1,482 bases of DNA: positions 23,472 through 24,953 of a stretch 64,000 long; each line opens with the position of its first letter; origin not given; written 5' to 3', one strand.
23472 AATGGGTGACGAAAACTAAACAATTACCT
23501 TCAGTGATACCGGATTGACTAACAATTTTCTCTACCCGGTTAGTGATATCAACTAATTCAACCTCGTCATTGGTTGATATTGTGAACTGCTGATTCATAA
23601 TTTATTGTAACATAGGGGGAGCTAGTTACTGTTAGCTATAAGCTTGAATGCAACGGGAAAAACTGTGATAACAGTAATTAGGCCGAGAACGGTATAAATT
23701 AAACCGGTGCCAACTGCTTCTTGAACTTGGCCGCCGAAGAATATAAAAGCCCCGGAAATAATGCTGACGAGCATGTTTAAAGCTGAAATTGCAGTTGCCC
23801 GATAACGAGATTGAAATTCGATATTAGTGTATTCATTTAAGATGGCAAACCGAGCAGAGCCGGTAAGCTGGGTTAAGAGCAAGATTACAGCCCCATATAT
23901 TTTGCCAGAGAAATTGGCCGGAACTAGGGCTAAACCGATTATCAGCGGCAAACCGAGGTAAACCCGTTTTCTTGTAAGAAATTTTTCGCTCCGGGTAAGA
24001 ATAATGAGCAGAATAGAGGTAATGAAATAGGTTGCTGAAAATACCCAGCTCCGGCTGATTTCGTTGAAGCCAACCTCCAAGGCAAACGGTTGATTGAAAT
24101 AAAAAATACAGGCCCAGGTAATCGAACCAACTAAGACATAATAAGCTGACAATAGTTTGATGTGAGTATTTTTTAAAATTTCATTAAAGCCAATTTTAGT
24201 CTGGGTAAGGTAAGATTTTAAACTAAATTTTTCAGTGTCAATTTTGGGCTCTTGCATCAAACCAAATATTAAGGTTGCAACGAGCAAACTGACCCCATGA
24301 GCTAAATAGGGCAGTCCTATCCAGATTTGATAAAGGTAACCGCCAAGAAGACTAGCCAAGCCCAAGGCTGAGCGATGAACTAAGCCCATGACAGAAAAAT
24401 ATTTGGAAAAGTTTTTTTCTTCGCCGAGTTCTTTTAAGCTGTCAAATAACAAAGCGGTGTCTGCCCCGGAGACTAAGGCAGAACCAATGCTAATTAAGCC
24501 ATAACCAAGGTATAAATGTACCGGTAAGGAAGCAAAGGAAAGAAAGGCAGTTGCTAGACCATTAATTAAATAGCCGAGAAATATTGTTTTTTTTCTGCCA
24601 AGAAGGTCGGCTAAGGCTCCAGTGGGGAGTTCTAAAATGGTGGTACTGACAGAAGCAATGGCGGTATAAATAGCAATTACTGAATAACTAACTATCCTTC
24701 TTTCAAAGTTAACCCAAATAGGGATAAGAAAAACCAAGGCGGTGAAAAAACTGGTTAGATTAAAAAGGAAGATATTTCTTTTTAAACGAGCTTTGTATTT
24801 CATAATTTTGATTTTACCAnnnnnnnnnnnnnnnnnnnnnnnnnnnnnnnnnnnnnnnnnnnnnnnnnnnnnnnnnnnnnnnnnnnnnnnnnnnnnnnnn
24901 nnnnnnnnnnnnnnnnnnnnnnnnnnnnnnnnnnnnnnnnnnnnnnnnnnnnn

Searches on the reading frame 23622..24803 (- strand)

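Call 59: search_protein_families(library=pfam, proteins=[window:23622-24803:-], max_evalue=0.0001)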
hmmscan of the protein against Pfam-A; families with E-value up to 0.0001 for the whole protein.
window:23622-24803:- (393 aa): 1 family
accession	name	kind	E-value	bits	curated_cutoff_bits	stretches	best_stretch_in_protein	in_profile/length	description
PF07690.21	MFS_1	-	3.6e-21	75.9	33.4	1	14-351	7-344/347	Major Facilitator Superfamily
